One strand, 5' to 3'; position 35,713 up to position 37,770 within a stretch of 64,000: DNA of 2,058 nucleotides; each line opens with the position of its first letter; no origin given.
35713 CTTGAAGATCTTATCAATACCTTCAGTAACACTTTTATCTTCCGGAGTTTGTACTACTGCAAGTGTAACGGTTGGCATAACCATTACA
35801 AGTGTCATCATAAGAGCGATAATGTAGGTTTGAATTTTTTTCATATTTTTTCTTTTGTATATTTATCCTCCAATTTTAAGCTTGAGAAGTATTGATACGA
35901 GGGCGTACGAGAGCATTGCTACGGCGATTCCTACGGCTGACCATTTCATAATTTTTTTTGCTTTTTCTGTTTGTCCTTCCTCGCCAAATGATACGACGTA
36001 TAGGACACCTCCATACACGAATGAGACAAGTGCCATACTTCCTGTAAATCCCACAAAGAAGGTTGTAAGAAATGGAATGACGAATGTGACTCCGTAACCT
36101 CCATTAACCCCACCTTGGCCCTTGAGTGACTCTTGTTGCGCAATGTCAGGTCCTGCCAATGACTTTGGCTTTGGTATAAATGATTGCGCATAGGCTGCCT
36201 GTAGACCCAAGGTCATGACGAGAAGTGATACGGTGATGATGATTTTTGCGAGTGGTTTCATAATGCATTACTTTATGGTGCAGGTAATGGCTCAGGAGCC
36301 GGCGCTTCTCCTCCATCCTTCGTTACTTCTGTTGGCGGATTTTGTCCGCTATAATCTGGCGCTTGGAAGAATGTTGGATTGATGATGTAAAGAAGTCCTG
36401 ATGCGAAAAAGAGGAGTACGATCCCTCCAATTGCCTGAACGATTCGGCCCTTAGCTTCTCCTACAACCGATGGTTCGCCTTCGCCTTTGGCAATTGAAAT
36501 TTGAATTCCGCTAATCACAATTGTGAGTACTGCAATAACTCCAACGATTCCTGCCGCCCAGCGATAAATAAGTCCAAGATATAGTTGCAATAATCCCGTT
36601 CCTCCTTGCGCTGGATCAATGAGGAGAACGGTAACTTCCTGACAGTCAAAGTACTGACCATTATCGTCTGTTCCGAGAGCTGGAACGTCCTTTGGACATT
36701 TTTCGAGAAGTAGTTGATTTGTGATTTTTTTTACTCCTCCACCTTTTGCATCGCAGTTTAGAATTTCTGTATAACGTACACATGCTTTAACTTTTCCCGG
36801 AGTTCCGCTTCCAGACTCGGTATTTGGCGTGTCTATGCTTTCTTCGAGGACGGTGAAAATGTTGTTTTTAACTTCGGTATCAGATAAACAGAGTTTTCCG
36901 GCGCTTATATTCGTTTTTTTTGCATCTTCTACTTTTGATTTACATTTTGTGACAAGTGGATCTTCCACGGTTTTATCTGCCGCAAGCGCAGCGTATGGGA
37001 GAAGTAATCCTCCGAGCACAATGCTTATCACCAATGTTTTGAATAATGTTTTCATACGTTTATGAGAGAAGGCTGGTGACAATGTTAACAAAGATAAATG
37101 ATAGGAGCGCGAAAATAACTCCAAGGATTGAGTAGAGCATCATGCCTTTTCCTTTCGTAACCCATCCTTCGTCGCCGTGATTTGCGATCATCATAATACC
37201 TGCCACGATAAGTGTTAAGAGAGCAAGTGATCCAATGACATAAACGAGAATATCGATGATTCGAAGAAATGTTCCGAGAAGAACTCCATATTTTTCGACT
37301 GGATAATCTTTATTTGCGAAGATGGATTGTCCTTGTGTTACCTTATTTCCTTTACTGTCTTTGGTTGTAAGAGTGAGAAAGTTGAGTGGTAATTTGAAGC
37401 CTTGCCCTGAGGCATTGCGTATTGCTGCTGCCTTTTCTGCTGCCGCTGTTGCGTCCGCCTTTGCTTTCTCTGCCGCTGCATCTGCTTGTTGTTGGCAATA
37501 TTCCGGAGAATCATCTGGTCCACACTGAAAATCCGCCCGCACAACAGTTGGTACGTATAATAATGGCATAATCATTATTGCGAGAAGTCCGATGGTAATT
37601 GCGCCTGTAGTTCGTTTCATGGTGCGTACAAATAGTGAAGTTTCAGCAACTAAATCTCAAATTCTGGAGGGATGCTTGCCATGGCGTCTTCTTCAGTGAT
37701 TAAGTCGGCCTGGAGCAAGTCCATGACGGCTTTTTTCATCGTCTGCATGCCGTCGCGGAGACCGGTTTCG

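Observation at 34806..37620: Five tandem VirB2/TrbC-like pilin paralogs contiguous with pilT, with no T4SS machinery in view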

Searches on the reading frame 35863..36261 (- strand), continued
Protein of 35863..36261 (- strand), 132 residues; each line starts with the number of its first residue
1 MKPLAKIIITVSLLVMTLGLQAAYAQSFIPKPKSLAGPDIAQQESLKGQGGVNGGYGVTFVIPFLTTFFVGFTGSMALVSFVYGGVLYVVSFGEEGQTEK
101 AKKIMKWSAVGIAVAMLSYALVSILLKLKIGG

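Call 57: find_encoding_contigs(protein=P0041, flank=10000, max_places=1)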
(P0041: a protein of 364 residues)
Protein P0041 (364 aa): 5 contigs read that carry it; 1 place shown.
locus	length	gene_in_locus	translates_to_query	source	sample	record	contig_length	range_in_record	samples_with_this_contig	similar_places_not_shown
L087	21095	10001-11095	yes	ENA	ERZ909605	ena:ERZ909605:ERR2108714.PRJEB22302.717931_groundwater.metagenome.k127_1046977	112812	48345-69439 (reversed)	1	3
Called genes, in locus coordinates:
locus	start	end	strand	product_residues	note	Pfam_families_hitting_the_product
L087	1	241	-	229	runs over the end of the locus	PF00535:Glycos_transf_2, PF10111:Glyco_tranf_2_2 (weak), PF13641:Glyco_tranf_2_3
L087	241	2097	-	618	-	PF26626:DUF8201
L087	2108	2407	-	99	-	PF06103:DUF948 (weak)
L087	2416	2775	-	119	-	-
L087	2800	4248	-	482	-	PF00749:tRNA-synt_1c, PF19269:Anticodon_2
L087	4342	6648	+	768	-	PF13491:FtsK_4TM, PF17854:FtsK_alpha, PF01580:FtsK_SpoIIIE, PF09397:FtsK_gamma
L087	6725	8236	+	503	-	-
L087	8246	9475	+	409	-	-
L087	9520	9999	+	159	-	-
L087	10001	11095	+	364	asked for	PF18895:T4SS_pilin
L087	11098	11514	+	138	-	PF18895:T4SS_pilin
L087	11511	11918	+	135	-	PF18895:T4SS_pilin (weak)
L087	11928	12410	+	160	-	PF18895:T4SS_pilin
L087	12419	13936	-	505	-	PF00133:tRNA-synt_1, PF09334:tRNA-synt_1g, PF00133:tRNA-synt_1, PF01406:tRNA-synt_1e (weak), PF19303:Anticodon_3, PF08264:Anticodon_1 (weak)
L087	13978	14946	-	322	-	-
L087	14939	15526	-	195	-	PF07963:N_methyl (weak)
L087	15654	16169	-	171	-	-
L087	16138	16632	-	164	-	-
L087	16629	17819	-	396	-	PF00482:T2SSF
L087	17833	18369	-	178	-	-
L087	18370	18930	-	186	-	-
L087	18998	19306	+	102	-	PF12647:RNHCP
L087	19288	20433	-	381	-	-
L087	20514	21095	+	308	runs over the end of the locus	PF01171:ATP_bind_3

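Call 69: search_protein_families(library=pfam, alignment_id=A2, max_evalue=0.05)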
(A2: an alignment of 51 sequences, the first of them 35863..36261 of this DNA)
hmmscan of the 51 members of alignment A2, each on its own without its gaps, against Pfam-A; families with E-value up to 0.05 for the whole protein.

A. member 1, window:35863-36261:- (132 aa): 1 family
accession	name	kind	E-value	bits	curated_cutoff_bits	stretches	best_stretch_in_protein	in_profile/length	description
PF18895.5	T4SS_pilin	-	2.8e-07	31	26.6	1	65-125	12-71/71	Type IV secretion system pilin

B. families by the number of members that match (of 51 scanned): 63 families (the first 25 are shown)
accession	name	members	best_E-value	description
PF18895.5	T4SS_pilin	51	3.4e-13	Type IV secretion system pilin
PF04956.18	TrbC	13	6.3e-06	TrbC/VIRB2 pilin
PF07331.16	TctB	5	0.0041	Tripartite tricarboxylate transporter TctB family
PF19607.4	DUF6112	4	0.0019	Family of unknown function (DUF6112)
PF03994.20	DUF350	3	0.013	Domain of Unknown Function (DUF350)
PF06800.18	Sugar_transport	2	0.00048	Sugar transport protein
PF09933.14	DUF2165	2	0.00054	Predicted small integral membrane protein (DUF2165)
PF25231.1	DUF7847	2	0.0059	Domain of unknown function (DUF7847)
PF07264.17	EI24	2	0.011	Sulfate transporter CysZ/Etoposide-induced protein 2.4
PF13962.11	PGG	2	0.014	Domain of unknown function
PF20040.4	DUF6442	2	0.014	Family of unknown function (DUF6442)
PF02230.22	Abhydrolase_2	1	0.00013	Phospholipase/Carboxylesterase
PF10503.15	Esterase_PHB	1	0.00029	Esterase PHB depolymerase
PF05545.16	FixQ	1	0.00036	Cbb3-type cytochrome oxidase component FixQ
PF05987.18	DUF898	1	0.0008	Bacterial protein of unknown function (DUF898)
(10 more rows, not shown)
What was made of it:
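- On PF18895 T4SS_pilin (Patescibacteria VirB2-like pilins): All 51 cassette proteins match at E <= 0.05 (call 69).
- On PF04956 TrbC/VirB2 pilin: Among 51 cassette proteins, 13 match at E <= 0.05, the best at 6e-6 (call 69).
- Of these, 13 also match TrbC/VirB2 PF04956 (best E 6e-6) (call 69). All 51 cassette proteins tested match PF18895, the best at E 3e-13 (call 69).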

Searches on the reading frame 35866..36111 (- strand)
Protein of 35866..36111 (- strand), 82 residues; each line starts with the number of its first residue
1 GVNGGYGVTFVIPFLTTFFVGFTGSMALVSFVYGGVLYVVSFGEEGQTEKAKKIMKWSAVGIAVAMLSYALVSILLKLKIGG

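Call 98: search_protein_representatives(alignment_id=A5)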
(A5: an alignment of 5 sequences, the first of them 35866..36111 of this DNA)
Query: 5 sequences, 82 profile positions. Proteins with E-value up to 0.001 (for the whole library): 72199; up to 1e-10: 7809; up to 1e-30: 90. The best 150 are listed.
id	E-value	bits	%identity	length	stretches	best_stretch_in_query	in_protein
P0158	4.1e-77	270.3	-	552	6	9-76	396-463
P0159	1.6e-72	255.6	-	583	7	3-73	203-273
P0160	1.3e-69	246.3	-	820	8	14-76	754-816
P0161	4.8e-61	218.9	-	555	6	10-76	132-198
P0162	1.3e-59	214.3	-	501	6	8-75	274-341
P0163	2.8e-51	187.5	-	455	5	8-77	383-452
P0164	5.6e-51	186.6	-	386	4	5-74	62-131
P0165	8.4e-48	176.4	-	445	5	10-76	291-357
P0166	6.1e-47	173.7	-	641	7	6-77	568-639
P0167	7.5e-47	173.4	-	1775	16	8-78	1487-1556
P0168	6.5e-45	167.2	-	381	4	8-76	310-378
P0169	8.7e-45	166.8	-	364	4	2-73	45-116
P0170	1.1e-44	166.4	-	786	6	7-77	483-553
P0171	3.4e-44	164.9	-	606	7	10-77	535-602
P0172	1.2e-43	163.1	-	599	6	7-76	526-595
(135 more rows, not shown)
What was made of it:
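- The hairpin profile finds 72,199 cluster representatives, so this is a very large family (call 98). The representative library holds polyproteins with 3-16 hairpins, which are hard to fit into a helical pilus (call 98).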

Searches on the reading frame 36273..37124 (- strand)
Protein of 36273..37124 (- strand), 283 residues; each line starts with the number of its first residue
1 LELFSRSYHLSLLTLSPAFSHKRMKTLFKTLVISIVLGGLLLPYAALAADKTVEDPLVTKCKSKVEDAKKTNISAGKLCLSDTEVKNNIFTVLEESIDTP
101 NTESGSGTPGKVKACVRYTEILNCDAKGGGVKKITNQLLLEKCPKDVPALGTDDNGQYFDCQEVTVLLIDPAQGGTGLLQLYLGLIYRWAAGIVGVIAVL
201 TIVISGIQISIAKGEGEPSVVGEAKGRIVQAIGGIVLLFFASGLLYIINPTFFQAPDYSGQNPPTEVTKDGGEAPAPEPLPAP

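Call 3: search_protein_families(library=pfam, proteins=[window:36273-37124:-], max_evalue=1)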
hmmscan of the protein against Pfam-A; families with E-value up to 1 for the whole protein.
window:36273-37124:- (283 aa): 5 families
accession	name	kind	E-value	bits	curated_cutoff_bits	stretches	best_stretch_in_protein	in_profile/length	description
PF18895.5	T4SS_pilin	-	8.7e-08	32.6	26.6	1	186-247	12-70/71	Type IV secretion system pilin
PF19607.4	DUF6112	-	0.0022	18.2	25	1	193-237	26-70/88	Family of unknown function (DUF6112)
PF04956.18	TrbC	-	0.05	14.3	27.9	1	192-244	50-94/98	TrbC/VIRB2 pilin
PF11139.14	SfLAP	-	0.2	11.5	35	0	28-56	66-96/213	Sap, sulfolipid-1-addressing protein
PF10835.13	DUF2573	-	0.29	11.9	22.8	1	117-166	13-62/78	Protein of unknown function (DUF2573)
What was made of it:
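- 36273..37055 (-): p2 (260 aa from ATG 37055): signal peptide, Cys-rich helix plus beta-sheet ectodomain (6 Cys), hairpin, conserved C-terminal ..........-type motif, Pro-rich tail. PF18895 32.6 bits, TrbC PF04956 14.3 bits (call 3).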

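Call 25: search_protein_families(library=ncbifam, proteins=[window:36273-37055:-], max_evalue=0.01)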
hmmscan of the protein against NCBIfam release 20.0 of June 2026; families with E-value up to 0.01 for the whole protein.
window:36273-37055:- (260 aa): 0 families

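Call 65: find_related_loci(query=A3, collection=metagenome_contigs, flank=10000)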
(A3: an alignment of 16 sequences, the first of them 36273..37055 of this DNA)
Query A3 (260 aa) in metagenome_contigs; peptide patterns used: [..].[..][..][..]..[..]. (x = any residue, [..] = any of these).
448 stretches matched a pattern; 222 encode a relative of the query (tblastn E <= 1e-3); the best 80 are kept; 80 distinct loci.
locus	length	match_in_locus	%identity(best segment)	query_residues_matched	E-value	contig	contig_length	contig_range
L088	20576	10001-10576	48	50-245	2e-42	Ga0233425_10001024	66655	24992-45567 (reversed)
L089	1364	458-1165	34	2-230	3e-32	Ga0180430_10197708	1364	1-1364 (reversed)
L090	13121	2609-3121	42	56-232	6e-30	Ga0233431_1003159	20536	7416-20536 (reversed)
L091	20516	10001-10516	41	58-232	9e-29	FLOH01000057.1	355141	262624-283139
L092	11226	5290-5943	34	1-230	1e-28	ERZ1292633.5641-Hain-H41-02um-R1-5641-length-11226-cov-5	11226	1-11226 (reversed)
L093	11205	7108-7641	40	56-232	1e-28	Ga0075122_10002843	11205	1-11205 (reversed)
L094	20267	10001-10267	56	138-231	1e-27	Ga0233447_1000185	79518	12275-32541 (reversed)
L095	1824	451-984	40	43-232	6e-28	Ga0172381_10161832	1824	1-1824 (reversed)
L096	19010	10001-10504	39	54-230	1e-27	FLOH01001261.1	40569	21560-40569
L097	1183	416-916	43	54-232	2e-28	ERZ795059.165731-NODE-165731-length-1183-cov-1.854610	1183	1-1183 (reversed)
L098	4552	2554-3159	37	39-232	1e-27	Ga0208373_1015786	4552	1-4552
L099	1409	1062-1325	59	138-230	4e-28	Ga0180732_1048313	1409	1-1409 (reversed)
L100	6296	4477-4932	41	85-248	2e-27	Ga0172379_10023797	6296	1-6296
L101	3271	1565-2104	41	41-232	3e-27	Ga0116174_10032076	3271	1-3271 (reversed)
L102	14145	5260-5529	58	137-231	2e-27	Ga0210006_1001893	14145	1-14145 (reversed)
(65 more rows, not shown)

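Call 79: predict_structure(alignment_id=A4)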
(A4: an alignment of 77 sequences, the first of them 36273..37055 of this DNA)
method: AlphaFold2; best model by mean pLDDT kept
length: 260 residues; sequences in the alignment: 77
mean_pLDDT: 79.1   pTM: 0.63
mean pLDDT of the five models: 79.1, 78.9, 76.7, 75.3, 75.1
residues with pLDDT >= 90: 46; 70-90: 162; 50-70: 45; < 50: 7
segments of 3 or more residues with pLDDT < 50: 237-241
pLDDT, mean of each block of 10 residues (from residue 1): 77 71 61 81 80 88 92 72 73 92 85 92 82 89 89 84 84 86 83 77 83 84 78 52 52 68
secondary structure, 60 per line:
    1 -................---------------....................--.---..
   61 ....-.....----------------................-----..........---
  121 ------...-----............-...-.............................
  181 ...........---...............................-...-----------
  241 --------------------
elements in order: H2-17 H33-52 H59-64 E66-70 E87-102 E108-117 E127-129 E135-146 H152-191 H195-225
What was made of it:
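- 36273..37055 (-): AF2 pLDDT 79 (call 79).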

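Call 87: fold_search(model_id=the predicted structure, library=pdb)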
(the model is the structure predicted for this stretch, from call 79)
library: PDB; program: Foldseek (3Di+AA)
matches with E <= 10: 706; with E <= 0.001: 0
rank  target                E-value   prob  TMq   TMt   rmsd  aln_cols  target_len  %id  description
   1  4ev0_A                9.5e-03  0.41  0.16  0.18  17.4       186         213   11  Crystal Structure of Thermus thermophilus Catabolite Activator Protein (released 2012-06-20)
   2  4ev0_D                1.4e-02  0.47  0.17  0.19  16.6       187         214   11  Crystal Structure of Thermus thermophilus Catabolite Activator Protein (released 2012-06-20)
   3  7ets_B                2.1e-02  0.21  0.12  0.13  20.5       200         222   10  Crystal structure of crp protein from Gardnerella Vaginalis (released 2022-04-27)
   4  8cb5_B                2.6e-02  0.16  0.10  0.11  19.6       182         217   10  The Transcriptional Regulator PrfA from Listeria Monocytogenes in complex with tripeptide Glu-Val-Phe (released 2024-08-07)
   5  8cbp_A                3.0e-02  0.14  0.11  0.13  19.9       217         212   10  The Transcriptional Regulator PrfA from Listeria Monocytogenes in complex with tetrapeptide Thr-Glu-Pro-Leu (released 2024-08-07)
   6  9day_B                3.2e-02  0.35  0.18  0.20  16.2       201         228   14  Crystal Structure of the Transcriptional Regulator HcpR from Porphyromonas Gingivalis (released 2026-01-28)
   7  9y95_A                3.2e-02  0.35  0.18  0.14  23.2       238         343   14  Homomeric Glycine Receptor alpha2 with PTX in an Apo State (released 2026-03-18)
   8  4cyd_D                3.2e-02  0.23  0.13  0.14  20.7       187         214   12  GlxR bound to cAMP (released 2014-12-17)
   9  3fwe_A                3.4e-02  0.23  0.13  0.16  18.0       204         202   11  Crystal Structure of the Apo D138L CAP mutant (released 2009-09-08)
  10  3e5x_B                3.4e-02  0.20  0.12  0.14  17.4       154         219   10  OCPA complexed CprK (released 2008-12-09)
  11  1zyb                  3.4e-02  0.14  0.11  0.12  18.9       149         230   15  Crystal structure of transcription regulator from Bacteroides thetaiotaomicron VPI-5482 at 2.15 A resolution (released 2005-07-19)
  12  3e6b_B                3.6e-02  0.30  0.17  0.20  15.9       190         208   10  OCPA complexed CprK (C200S) (released 2008-09-30)
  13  8cbi_B                3.8e-02  0.23  0.11  0.12  17.1       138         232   10  The Transcriptional Regulator PrfA from Listeria Monocytogenes in complex with tetrapeptide Thr-Lys-Pro-Arg (released 2024-08-07)
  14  2bgc_H                4.3e-02  0.18  0.10  0.12  17.4       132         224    9  PrfA-G145S, a constitutive active mutant of the Transcriptional Regulator In L.monocytogenes (released 2005-04-14)
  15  3e5u_D                4.5e-02  0.15  0.12  0.13  19.5       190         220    9  OCPA complexed CprK (C200S) (released 2008-09-30)
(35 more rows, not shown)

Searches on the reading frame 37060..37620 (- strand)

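Call 3: search_protein_families(library=pfam, proteins=[window:37060-37620:-], max_evalue=1)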
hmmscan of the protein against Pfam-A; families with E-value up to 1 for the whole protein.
window:37060-37620:- (186 aa): 2 families
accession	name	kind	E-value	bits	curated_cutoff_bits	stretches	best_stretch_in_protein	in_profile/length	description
PF18895.5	T4SS_pilin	-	0.0001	22.7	26.6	1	118-181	8-71/71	Type IV secretion system pilin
PF00499.25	Oxidored_q3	-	0.28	11.4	33.2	0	112-178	30-93/146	NADH-ubiquinone/plastoquinone oxidoreductase chain 6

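Call 25: search_protein_families(library=ncbifam, proteins=[window:37060-37620:-], max_evalue=0.01)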
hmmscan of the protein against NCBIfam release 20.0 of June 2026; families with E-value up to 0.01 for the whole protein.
window:37060-37620:- (186 aa): 0 families
